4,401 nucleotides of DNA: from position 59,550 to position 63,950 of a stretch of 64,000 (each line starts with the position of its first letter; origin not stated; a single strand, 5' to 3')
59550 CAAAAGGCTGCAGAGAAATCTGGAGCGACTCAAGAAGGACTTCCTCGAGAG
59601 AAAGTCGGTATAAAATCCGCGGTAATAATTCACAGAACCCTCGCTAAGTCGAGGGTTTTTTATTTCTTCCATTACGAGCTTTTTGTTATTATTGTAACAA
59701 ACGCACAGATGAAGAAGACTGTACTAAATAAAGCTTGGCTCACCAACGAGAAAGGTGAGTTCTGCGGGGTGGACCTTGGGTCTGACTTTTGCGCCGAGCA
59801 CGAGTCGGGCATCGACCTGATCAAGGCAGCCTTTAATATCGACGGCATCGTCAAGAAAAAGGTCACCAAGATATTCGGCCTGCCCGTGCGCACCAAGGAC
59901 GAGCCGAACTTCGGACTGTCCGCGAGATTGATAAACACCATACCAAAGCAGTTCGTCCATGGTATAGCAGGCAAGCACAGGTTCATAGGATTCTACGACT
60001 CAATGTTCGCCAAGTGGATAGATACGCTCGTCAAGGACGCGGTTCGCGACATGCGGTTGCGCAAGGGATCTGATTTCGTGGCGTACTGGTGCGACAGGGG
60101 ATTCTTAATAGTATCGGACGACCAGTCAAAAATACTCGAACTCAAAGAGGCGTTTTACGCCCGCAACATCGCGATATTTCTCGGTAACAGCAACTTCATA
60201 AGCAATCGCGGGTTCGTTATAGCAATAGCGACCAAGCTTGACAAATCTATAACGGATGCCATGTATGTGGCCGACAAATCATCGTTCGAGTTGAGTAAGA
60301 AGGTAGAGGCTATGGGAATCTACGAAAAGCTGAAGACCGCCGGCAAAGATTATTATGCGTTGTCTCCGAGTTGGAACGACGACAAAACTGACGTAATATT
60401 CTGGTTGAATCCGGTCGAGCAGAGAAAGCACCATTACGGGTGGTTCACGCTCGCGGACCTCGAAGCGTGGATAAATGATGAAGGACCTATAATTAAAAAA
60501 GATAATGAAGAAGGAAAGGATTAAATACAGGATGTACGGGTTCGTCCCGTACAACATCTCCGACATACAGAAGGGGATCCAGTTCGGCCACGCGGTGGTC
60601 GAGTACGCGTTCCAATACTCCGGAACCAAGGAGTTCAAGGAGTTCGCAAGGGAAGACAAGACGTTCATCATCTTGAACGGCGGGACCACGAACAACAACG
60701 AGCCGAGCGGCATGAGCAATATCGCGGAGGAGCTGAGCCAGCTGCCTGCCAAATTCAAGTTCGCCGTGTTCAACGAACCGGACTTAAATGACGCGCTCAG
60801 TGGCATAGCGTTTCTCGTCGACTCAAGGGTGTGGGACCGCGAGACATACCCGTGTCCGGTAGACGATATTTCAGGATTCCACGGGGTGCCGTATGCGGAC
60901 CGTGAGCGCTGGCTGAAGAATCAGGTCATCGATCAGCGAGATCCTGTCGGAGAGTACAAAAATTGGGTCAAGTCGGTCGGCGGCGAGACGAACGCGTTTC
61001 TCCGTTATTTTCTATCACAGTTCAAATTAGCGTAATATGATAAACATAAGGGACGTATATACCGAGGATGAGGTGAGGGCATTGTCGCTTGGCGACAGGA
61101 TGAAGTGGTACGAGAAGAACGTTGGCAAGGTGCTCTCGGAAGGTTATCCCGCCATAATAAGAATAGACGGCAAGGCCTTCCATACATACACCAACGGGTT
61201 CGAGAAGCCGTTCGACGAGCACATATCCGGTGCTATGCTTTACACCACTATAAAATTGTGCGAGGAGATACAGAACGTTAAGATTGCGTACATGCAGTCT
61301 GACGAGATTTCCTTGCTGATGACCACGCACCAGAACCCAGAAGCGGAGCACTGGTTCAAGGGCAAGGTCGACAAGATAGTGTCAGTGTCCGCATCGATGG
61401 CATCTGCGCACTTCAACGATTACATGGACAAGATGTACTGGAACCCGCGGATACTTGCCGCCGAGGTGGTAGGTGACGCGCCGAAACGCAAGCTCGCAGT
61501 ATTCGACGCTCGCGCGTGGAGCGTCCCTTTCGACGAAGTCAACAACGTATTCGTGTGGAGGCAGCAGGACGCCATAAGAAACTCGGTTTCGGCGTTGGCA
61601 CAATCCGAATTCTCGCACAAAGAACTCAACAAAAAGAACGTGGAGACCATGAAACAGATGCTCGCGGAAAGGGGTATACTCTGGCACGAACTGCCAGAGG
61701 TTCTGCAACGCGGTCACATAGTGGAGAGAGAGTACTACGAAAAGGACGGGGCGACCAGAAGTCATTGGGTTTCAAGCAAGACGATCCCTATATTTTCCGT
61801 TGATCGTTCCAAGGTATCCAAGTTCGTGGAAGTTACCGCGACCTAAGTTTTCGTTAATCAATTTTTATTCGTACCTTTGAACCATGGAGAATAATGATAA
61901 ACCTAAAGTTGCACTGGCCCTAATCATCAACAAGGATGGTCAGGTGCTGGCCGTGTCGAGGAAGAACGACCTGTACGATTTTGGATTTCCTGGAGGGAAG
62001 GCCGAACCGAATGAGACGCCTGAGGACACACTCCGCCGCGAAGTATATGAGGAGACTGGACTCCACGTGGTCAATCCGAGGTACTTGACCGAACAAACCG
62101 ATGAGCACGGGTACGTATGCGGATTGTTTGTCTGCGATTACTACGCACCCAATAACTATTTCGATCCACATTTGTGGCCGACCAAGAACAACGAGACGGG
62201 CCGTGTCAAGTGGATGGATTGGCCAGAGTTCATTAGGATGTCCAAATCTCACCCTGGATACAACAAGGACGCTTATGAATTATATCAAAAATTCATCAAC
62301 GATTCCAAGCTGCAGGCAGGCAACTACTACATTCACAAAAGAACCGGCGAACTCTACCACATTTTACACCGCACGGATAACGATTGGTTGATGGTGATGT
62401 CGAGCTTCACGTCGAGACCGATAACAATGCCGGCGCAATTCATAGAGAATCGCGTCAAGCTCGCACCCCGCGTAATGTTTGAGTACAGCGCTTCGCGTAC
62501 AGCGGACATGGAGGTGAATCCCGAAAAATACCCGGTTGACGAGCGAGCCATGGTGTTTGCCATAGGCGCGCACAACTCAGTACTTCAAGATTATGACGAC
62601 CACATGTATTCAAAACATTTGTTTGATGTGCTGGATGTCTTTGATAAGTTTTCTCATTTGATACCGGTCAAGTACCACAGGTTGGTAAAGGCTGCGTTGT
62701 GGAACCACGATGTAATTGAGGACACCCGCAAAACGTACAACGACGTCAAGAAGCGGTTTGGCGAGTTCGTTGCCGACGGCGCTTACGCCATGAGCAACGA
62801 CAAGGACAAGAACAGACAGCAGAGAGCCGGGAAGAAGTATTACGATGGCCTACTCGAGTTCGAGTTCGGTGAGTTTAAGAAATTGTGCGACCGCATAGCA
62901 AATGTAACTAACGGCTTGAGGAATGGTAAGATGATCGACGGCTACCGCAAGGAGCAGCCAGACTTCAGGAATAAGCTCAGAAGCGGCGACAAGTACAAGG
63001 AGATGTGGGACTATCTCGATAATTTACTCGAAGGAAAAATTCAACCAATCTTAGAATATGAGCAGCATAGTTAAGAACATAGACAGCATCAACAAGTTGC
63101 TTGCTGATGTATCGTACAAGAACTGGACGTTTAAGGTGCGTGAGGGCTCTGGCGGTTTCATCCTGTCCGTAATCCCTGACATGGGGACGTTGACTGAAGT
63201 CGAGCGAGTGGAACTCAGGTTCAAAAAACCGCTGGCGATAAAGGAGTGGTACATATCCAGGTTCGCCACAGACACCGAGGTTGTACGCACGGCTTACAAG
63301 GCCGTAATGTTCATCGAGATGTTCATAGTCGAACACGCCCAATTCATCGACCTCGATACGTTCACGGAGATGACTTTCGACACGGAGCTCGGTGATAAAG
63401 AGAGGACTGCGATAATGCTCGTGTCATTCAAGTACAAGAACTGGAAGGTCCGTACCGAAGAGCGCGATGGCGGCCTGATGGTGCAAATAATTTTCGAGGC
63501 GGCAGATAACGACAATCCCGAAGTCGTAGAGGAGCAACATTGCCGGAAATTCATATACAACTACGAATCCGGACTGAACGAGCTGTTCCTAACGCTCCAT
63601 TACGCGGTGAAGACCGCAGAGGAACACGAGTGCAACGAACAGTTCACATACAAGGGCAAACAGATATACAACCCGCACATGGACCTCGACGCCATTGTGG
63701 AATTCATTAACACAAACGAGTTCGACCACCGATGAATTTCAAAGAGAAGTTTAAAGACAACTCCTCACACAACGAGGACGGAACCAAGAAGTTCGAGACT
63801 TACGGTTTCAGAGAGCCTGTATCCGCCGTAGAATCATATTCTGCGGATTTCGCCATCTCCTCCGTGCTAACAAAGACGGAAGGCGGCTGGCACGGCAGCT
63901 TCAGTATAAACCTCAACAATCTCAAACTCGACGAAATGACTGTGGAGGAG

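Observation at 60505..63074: tRNA/RNA-end module: Thg1-like 3'-5' polymerase next to a Nudix-HD fusion (RNA ligase-like gene elsewhere)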

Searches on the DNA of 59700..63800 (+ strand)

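Call 5: search_dna_similar(query=window:59700-63800:+, collection=phages, mode=near, max_rows=20)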
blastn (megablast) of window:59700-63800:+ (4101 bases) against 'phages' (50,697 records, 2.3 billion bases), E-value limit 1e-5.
No match.

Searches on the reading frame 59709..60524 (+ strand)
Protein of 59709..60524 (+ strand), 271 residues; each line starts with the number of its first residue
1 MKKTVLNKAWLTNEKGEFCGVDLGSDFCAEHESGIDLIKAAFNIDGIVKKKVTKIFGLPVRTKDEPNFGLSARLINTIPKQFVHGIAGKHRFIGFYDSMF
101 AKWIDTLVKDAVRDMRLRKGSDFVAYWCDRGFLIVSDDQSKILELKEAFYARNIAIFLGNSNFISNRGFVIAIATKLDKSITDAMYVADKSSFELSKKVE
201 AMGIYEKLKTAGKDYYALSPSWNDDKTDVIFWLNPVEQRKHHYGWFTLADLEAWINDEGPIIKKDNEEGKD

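Call 3: search_protein_families(library=pfam, proteins=[window:59709-60524:+], max_evalue=0.01)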
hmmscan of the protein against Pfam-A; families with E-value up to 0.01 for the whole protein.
window:59709-60524:+ (271 aa): 0 families

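Call 4: search_protein_families(library=phrogs, proteins=[window:59709-60524:+], max_evalue=0.001)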
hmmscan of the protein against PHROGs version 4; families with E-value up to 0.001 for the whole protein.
window:59709-60524:+ (271 aa): 0 families

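Call 33: search_protein_families(library=pfam, proteins=[window:59709-60524:+], max_evalue=10)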
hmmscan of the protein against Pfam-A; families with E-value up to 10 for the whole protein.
window:59709-60524:+ (271 aa): 1 family
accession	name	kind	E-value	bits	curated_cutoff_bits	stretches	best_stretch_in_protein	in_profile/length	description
PF00840.27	Glyco_hydro_7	-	0.32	10.1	27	1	156-240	306-392/435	Glycosyl hydrolase family 7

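Call 42: find_homologous_proteins(query=window:59709-60524:+, max_evalue=0.001)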
Query window:59709-60524:+ (271 aa): 108 proteins with E <= 0.001 among 900 candidates.
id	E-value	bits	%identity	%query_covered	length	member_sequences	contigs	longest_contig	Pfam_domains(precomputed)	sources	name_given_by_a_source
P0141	3.5e-178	609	99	100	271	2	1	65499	-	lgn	-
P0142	8.7e-156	535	86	100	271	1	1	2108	-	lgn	-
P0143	1.6e-149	515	80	100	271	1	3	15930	-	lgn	-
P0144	2.8e-110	386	61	99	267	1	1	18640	-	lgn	-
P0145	3.0e-104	366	60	97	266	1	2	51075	-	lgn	-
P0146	6.1e-84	300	50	97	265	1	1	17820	-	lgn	-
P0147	2.1e-59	219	41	97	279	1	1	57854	-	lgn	-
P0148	4.4e-59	218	40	99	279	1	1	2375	-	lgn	-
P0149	1.0e-54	204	41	97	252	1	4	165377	-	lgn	-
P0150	5.1e-43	165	38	93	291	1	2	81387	-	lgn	-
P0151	2.4e-42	163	39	100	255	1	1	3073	-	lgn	-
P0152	4.1e-42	163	39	97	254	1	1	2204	-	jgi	jgi:hypothetical protein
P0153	6.3e-41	159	38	94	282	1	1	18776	-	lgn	-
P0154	1.0e-40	158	36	96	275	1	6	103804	-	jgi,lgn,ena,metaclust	metaclust:\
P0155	2.7e-39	153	34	97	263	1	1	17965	-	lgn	-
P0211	4.3e-26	110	32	91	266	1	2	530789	-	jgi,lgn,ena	jgi:hypothetical protein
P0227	2.3e-21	95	29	89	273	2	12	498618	-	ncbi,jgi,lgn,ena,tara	tara:strand:+ start:116830 stop:117651 length:822 start_codon:yes stop_codon:yes gene_type:complete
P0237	3.5e-17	81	28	93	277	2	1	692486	-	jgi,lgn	jgi:hypothetical protein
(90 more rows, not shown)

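Call 55: predict_structure(alignment_id=A3)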
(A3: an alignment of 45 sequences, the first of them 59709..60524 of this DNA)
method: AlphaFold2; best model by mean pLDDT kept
length: 271 residues; sequences in the alignment: 45
mean_pLDDT: 92.0   pTM: 0.86
mean pLDDT of the five models: 92.0, 91.4, 91.1, 90.2, 87.0
residues with pLDDT >= 90: 225; 70-90: 25; 50-70: 18; < 50: 3
segments of 3 or more residues with pLDDT < 50: 163-165
pLDDT, mean of each block of 10 residues (from residue 1): 91 97 77 83 94 92 95 97 96 91 89 91 93 97 98 94 64 97 95 96 98 97 95 97 98 98 76 50
secondary structure, 60 per line:
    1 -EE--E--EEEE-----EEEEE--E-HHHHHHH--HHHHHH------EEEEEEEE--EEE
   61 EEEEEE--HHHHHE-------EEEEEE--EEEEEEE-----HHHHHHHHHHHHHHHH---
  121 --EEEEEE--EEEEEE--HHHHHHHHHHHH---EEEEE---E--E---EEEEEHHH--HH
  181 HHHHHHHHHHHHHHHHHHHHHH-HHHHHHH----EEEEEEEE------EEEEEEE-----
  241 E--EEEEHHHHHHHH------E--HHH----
elements in order: E9-12 E18-22 H27-33 H36-41 E48-55 E58-66 H69-73 E82-87 E90-96 H102-117 E123-128 E131-136 H139-150 E154-158 E169-173 H179-202 H204-210 E215-222 E229-235 E244-247 H248-255

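Call 59: fold_search(model_id=the predicted structure, library=pdb)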
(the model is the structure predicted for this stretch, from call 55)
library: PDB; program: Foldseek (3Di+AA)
matches with E <= 10: 396; with E <= 0.001: 0
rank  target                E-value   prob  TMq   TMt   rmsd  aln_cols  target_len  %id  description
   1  9hny_FS               6.3e-02  0.41  0.14  0.15  15.3       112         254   11  Mitoribosomal small subunit in complex with Mettl15 and Mettl17 (released 2025-03-26)
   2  6sga_FT               7.1e-02  0.44  0.14  0.15  13.0       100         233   12  Body domain of the mt-SSU assemblosome from Trypanosoma brucei (released 2019-09-18)
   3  2inr                  1.2e-01  0.08  0.12  0.08  16.4       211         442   16  Crystal structure of a 59 kDa fragment of topoisomerase IV subunit A (GrlA) from Staphylococcus aureus (released 2007-09-18)
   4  6sga_FR               1.5e-01  0.13  0.13  0.14  16.3       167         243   11  Body domain of the mt-SSU assemblosome from Trypanosoma brucei (released 2019-09-18)
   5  3ksb_A                1.8e-01  0.09  0.12  0.08  16.3       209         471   17  Detailed structural insight into the DNA cleavage complex of type IIA topoisomerases (re-sealed form) (released 2010-05-05)
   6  6sga_FS               2.2e-01  0.25  0.14  0.14  13.2       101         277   11  Body domain of the mt-SSU assemblosome from Trypanosoma brucei (released 2019-09-18)
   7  8ke7_B                2.5e-01  0.09  0.14  0.07  15.5       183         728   11  Crystal structure of DNA binding and cleavage core of human topoisomerase 2-beta in a DNA binding-competent conformati (released 2024-07-24)
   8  7oqy_C                2.9e-01  0.12  0.15  0.11  13.8       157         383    9  Cryo-EM structure of the cellular negative regulator TFS4 bound to the archaeal RNA polymerase (released 2021-08-25)
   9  4j3n_B                3.6e-01  0.08  0.14  0.07  16.8       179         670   12  Human Topoisomerase Iibeta in complex with DNA (released 2013-10-02)
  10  8ke7_A                4.1e-01  0.08  0.14  0.07  14.7       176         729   13  Crystal structure of DNA binding and cleavage core of human topoisomerase 2-beta in a DNA binding-competent conformati (released 2024-07-24)
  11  4g0w_B                4.6e-01  0.07  0.13  0.07  14.9       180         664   11  Human topoisomerase iibeta in complex with DNA and ametantrone (released 2013-07-17)
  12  3ksa_A                4.8e-01  0.09  0.13  0.08  14.7       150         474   18  Detailed structural insight into the DNA cleavage complex of type IIA topoisomerases (cleaved form) (released 2010-05-05)
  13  8j8b_A                4.8e-01  0.06  0.13  0.06  14.9       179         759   13  Cryo-EM structure of Asfv topoisomerase 2 - apo conformer IIIa (released 2024-02-07)
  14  8hcn_D                6.1e-01  0.16  0.11  0.11  14.6       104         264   12  CryoEM Structure of Klebsiella pneumoniae UreD/urease complex (released 2023-05-03)
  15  4g0v_B                6.1e-01  0.07  0.13  0.07  15.0       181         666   11  Human topoisomerase iibeta in complex with DNA and mitoxantrone (released 2013-07-17)
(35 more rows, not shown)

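Call 62: search_protein_families(library=padloc, proteins=[window:59709-60524:+], max_evalue=0.01)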
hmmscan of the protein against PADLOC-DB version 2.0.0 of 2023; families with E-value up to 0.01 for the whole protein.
window:59709-60524:+ (271 aa): 1 family
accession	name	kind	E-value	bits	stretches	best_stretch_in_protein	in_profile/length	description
PDLC02810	DpdA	-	0.0065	13.9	1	172-213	99-140/224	DpdA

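Call 64: search_protein_families(library=ncbifam, proteins=[window:59709-60524:+], max_evalue=0.01)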
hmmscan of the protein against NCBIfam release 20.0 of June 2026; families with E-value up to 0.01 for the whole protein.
window:59709-60524:+ (271 aa): 0 families

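Call 88: find_encoding_contigs(protein=P0211, flank=6000, max_places=1)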
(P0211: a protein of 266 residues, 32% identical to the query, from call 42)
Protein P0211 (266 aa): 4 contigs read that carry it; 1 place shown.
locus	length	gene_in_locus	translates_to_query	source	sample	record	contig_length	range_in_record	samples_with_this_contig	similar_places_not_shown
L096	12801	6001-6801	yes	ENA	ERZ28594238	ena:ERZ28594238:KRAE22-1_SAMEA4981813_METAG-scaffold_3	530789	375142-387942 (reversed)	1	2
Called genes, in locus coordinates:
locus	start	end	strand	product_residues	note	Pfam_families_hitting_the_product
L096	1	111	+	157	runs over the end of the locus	-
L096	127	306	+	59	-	-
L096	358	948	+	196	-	-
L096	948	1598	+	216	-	-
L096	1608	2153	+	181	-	PF22327:Nudt16-like, PF00293:NUDIX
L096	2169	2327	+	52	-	-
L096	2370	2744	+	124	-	-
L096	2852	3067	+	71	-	-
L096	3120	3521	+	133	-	-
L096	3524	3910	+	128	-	-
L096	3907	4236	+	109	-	-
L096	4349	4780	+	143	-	-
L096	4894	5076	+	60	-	-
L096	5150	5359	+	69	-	-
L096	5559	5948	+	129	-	-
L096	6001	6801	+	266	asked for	-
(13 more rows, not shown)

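Call 89: find_encoding_contigs(protein=P0237, flank=6000, max_places=1)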
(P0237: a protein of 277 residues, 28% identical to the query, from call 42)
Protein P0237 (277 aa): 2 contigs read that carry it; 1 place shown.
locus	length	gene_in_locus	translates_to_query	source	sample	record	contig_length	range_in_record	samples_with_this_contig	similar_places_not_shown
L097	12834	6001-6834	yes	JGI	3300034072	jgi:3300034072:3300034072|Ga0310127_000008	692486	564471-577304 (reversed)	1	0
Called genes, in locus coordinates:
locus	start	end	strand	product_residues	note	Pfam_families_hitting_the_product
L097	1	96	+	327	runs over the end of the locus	-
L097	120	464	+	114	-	-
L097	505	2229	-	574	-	-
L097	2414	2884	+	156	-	-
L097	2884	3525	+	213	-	-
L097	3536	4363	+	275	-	-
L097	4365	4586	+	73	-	-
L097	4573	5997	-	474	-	PF18073:Zn_ribbon_LapB, PF13481:AAA_25, PF03796:DnaB_C (weak), PF06745:ATPase, PF23442:DUF7125 (weak), PF13541:ChlI (weak)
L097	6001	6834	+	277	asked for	-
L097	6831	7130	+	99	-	-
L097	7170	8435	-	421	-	PF12323:HTH_OrfB_IS605, PF01385:OrfB_IS605, PF07282:Cas12f1-like_TNB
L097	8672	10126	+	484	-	-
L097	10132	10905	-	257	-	-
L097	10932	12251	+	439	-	-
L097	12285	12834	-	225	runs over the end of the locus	-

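Call 90: find_encoding_contigs(protein=P0227, flank=6000, max_places=1)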
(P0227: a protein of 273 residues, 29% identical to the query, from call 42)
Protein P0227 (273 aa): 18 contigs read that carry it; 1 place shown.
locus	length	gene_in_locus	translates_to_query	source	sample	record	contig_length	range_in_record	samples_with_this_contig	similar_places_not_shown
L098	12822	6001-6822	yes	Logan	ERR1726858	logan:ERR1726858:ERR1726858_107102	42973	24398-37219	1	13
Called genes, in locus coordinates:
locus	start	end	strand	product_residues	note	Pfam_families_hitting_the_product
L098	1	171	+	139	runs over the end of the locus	-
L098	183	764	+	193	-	-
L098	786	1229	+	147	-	-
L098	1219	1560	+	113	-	-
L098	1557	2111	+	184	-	-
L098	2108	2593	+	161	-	-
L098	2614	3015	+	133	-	-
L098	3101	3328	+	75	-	-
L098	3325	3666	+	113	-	-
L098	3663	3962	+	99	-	-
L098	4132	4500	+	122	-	-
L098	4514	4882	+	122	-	-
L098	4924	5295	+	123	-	-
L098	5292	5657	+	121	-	-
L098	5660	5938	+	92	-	-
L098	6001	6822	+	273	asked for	-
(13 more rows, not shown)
